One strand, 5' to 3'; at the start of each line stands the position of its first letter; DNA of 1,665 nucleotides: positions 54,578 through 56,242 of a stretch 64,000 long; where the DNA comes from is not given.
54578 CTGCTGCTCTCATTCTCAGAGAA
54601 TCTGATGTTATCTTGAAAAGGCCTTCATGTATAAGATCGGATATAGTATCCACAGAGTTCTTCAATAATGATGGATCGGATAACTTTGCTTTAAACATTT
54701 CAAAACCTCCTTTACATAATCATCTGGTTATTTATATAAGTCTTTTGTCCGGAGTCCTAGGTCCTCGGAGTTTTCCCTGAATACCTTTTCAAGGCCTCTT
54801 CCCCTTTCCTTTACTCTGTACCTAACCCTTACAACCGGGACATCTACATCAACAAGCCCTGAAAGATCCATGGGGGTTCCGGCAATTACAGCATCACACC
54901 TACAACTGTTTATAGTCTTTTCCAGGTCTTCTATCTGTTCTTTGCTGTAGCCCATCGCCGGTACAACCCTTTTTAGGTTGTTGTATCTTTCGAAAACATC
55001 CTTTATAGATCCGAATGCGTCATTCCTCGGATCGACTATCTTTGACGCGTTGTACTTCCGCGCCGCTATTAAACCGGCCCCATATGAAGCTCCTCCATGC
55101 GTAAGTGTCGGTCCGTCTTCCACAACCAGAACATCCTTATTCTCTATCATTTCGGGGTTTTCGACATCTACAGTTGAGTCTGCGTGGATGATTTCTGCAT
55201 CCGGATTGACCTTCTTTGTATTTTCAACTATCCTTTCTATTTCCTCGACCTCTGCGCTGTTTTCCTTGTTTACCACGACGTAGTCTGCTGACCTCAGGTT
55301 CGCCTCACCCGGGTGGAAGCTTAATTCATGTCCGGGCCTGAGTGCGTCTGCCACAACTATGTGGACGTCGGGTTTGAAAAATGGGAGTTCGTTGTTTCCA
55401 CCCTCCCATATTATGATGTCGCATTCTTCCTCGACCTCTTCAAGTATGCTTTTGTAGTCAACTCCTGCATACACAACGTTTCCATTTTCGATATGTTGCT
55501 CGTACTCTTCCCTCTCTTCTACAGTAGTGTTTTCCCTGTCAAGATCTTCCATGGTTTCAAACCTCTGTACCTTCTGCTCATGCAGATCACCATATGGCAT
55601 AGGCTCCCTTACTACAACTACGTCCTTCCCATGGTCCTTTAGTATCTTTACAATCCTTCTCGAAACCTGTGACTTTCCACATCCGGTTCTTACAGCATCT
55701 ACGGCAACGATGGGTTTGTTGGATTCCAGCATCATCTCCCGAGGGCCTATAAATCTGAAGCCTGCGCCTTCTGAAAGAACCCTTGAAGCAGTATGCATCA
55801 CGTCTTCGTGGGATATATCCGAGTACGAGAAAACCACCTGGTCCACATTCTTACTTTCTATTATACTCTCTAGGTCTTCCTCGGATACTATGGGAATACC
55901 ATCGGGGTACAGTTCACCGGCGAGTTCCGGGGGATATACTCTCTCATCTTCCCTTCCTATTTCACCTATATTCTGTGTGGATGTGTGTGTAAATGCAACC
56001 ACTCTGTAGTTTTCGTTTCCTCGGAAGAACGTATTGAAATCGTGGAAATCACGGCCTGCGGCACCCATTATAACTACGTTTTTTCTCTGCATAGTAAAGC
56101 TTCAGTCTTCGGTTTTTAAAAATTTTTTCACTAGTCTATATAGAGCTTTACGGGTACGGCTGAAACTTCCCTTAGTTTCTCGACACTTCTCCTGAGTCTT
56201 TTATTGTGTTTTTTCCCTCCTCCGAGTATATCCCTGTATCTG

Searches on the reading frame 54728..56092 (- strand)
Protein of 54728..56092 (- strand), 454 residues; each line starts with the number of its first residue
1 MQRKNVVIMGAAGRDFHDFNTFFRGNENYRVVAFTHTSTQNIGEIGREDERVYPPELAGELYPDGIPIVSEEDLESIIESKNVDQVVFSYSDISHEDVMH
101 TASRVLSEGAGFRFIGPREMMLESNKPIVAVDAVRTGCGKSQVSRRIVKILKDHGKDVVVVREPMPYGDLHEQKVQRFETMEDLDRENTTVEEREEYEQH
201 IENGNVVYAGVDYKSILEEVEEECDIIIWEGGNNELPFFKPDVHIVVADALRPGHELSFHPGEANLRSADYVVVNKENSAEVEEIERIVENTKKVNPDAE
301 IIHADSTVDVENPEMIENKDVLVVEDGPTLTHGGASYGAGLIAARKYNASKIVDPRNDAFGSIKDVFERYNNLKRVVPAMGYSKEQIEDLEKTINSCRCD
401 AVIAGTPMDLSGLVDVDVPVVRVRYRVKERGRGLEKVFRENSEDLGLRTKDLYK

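Call 38: find_encoding_contigs(protein=window:54728-56092:-, flank=10000, max_places=2)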
Protein window:54728-56092:- (454 aa): 7 contigs read that carry it; 2 places shown.
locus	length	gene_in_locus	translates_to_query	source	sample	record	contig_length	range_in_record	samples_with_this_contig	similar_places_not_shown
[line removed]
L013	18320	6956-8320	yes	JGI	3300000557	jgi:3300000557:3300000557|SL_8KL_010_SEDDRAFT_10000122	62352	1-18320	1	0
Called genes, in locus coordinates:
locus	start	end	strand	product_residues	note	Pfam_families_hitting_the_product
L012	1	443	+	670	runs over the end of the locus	PF02463:SMC_N, PF13175:AAA_15, PF13476:AAA_23, PF04423:Rad50_zn_hook, PF13166:AAA_13, PF02463:SMC_N, PF13304:AAA_21 (weak)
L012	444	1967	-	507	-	PF01935:DUF87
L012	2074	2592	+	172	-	-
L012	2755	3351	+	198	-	PF00149:Metallophos, PF12850:Metallophos_2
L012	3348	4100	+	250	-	PF00149:Metallophos (weak), PF12850:Metallophos_2 (faint)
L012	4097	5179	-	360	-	PF09376:NurA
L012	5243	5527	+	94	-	-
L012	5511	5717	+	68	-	-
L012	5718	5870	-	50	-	-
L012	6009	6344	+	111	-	-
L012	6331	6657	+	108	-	-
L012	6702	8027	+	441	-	PF04894:Nre_N, PF04895:Nre_C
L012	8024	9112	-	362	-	PF03193:RsgA_GTPase (faint), PF01926:MMR_HSR1, PF02421:FeoB_N, PF16897:MMR_HSR1_Xtn, PF02824:TGS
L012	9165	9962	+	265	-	PF07505:DUF5131 (weak), PF04055:Radical_SAM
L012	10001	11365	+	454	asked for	-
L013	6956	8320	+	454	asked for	-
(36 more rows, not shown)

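Call 91: search_protein_families(library=pfam, proteins=[window:54728-56092:-], max_evalue=0.001)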
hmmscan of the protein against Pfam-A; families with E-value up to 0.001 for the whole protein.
window:54728-56092:- (454 aa): 0 families
